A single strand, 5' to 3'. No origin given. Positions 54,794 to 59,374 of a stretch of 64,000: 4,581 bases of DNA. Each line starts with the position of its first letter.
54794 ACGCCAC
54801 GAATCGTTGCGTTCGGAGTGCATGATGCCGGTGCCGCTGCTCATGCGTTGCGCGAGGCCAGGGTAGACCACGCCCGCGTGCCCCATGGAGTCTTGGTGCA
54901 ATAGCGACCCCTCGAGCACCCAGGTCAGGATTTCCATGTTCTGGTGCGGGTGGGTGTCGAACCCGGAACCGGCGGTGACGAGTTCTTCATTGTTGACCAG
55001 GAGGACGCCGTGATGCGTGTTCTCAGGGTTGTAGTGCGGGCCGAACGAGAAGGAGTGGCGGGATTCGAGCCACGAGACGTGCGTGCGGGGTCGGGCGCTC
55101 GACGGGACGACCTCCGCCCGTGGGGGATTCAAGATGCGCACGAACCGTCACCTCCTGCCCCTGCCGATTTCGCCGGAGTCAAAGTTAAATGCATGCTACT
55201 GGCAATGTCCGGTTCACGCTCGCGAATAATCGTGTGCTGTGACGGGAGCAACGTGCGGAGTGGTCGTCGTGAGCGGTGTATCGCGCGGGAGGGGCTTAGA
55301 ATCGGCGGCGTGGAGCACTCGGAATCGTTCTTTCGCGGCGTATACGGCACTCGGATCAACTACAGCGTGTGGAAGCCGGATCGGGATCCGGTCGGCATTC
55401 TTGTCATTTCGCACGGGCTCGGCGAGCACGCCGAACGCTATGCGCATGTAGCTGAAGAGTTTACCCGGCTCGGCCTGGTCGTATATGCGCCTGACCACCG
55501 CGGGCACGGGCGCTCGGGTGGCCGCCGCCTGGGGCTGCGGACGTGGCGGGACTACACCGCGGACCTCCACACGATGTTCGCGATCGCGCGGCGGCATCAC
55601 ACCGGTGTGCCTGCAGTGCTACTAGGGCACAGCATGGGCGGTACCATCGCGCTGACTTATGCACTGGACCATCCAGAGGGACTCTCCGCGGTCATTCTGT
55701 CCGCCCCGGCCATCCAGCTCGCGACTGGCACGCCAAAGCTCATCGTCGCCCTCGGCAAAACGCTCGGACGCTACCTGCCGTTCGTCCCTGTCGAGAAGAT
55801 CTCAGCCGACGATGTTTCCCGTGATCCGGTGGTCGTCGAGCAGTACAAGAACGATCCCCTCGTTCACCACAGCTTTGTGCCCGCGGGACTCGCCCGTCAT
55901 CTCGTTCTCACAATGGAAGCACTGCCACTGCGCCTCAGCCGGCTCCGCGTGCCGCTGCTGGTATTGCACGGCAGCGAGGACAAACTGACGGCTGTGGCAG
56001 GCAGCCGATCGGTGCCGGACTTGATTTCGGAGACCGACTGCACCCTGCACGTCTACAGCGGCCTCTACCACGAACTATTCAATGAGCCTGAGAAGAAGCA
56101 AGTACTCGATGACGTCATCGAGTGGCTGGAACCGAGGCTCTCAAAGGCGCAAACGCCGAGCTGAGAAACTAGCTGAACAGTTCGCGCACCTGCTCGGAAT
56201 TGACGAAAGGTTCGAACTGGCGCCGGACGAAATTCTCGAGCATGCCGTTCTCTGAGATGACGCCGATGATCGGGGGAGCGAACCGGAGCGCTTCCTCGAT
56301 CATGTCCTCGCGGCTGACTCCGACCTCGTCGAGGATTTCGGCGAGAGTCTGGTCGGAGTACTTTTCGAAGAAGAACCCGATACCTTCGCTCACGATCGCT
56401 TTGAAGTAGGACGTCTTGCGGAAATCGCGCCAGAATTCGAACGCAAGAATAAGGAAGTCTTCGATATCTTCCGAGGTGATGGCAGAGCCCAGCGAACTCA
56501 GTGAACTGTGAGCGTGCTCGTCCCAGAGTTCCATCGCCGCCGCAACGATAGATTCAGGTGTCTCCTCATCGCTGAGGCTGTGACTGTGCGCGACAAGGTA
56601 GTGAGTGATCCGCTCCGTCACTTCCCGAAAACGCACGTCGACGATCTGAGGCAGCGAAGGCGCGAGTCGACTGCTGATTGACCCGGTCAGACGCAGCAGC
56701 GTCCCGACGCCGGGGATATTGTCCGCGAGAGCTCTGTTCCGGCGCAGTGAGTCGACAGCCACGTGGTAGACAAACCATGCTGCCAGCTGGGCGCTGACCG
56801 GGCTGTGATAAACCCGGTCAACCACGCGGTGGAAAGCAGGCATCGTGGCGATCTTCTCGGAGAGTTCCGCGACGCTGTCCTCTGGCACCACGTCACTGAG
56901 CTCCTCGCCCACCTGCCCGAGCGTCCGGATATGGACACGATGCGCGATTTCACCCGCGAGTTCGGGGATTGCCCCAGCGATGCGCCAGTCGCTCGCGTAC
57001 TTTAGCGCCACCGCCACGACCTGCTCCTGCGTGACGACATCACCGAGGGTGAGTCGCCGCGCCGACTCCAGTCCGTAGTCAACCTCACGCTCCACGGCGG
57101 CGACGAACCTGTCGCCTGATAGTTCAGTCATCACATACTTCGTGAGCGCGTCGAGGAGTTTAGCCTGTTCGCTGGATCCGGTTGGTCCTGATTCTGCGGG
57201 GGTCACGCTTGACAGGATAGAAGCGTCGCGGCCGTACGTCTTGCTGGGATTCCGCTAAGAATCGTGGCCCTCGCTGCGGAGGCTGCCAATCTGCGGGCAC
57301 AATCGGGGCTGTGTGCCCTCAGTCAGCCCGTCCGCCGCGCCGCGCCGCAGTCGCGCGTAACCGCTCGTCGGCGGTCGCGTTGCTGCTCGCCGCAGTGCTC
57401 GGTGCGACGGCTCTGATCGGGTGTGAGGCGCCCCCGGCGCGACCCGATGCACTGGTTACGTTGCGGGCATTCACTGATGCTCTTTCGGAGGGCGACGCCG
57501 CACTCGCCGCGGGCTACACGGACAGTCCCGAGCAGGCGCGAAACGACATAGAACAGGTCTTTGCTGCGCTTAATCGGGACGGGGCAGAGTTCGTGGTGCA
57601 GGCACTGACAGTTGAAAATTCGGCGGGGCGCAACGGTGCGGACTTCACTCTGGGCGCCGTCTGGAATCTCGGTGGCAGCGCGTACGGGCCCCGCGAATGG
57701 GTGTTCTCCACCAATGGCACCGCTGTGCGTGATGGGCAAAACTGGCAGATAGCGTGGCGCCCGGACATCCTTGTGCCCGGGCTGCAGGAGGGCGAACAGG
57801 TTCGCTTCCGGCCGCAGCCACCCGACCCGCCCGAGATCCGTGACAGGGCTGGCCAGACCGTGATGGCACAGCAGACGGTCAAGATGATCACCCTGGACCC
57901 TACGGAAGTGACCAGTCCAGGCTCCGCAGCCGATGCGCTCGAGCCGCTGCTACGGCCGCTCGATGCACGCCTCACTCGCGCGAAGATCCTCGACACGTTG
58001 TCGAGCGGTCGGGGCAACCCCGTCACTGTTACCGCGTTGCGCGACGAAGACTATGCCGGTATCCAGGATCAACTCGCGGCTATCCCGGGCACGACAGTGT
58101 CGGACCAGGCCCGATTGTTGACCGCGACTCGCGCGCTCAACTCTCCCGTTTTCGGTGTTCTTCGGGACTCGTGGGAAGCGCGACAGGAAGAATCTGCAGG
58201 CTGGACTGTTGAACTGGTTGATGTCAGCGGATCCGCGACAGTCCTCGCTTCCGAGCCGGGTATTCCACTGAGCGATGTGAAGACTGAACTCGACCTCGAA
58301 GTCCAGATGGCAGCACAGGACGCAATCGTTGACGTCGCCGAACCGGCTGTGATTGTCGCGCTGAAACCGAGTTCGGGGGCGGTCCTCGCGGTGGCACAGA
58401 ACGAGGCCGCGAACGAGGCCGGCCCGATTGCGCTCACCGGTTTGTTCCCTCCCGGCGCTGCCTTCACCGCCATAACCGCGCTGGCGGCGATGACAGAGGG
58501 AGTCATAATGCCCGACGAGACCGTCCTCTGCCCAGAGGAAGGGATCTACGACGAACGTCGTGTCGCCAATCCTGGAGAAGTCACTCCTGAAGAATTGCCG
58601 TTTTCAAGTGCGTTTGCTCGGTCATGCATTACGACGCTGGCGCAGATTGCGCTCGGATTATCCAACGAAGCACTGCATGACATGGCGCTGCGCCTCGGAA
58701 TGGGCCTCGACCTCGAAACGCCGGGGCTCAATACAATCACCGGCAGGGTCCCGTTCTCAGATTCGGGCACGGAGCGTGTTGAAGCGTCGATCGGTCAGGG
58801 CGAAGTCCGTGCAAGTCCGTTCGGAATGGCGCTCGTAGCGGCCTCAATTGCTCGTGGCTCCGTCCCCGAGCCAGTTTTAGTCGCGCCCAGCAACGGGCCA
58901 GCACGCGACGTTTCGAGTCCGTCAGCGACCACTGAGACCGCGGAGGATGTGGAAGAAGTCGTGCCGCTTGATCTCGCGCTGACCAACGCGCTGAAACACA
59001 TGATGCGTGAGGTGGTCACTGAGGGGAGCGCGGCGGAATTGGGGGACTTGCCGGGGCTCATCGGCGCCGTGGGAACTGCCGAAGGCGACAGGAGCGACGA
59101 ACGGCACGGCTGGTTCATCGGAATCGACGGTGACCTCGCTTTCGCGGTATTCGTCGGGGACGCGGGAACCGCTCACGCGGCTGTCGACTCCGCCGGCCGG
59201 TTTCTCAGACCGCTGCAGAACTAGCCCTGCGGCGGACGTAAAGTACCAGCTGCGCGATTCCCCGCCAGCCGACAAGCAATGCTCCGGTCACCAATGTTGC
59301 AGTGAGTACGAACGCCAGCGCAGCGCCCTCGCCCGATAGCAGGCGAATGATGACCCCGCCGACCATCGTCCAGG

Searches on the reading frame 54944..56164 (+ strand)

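Call 81: search_protein_families(library=pfam, proteins=[window:54944-56164:+], max_evalue=0.0001)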
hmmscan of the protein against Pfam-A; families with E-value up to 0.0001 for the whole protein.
window:54944-56164:+ (406 aa): 4 families
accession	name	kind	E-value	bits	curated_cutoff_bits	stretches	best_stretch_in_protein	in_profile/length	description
PF12146.15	Hydrolase_4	-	1.5e-72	244.2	27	1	148-383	2-239/239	Serine aminopeptidase, S33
PF00561.26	Abhydrolase_1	-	1.4e-21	77.7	25.8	1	152-259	2-105/245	alpha/beta hydrolase fold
PF12697.13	Abhydrolase_6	-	6.1e-15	56.9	26.3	1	153-353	1-178/217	Alpha/beta hydrolase family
PF00756.26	Esterase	-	1.5e-06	28.6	22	1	219-259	112-152/251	Putative esterase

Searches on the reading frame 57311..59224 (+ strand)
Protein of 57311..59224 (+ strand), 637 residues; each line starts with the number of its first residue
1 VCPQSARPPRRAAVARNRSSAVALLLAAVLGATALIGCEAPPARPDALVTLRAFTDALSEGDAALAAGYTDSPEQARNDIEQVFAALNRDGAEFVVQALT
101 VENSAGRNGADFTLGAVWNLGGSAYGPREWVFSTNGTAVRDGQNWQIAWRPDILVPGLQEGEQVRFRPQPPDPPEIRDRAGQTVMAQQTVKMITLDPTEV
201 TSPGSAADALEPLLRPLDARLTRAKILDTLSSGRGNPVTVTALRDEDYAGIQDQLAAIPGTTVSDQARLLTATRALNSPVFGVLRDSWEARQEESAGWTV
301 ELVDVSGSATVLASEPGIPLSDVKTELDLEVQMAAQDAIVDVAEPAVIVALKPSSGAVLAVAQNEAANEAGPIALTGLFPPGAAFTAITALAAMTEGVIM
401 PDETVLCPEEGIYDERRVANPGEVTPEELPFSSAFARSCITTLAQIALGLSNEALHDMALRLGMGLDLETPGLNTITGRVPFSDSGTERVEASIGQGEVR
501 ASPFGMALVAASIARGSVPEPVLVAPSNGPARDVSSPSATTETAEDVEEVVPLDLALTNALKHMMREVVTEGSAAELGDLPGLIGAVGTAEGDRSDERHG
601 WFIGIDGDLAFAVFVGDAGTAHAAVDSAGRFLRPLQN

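Call 81: search_protein_families(library=pfam, proteins=[window:57311-59224:+], max_evalue=0.0001)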
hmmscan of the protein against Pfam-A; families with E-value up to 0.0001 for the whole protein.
window:57311-59224:+ (637 aa): 2 families
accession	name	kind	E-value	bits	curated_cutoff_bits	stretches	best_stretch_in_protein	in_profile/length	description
PF00905.27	Transpeptidase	-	3e-21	76.3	22.1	1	347-625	2-287/299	Penicillin binding protein transpeptidase domain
PF05223.17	MecA_N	-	8.9e-07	29.7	22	1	50-161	5-116/117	NTF2-like N-terminal transpeptidase domain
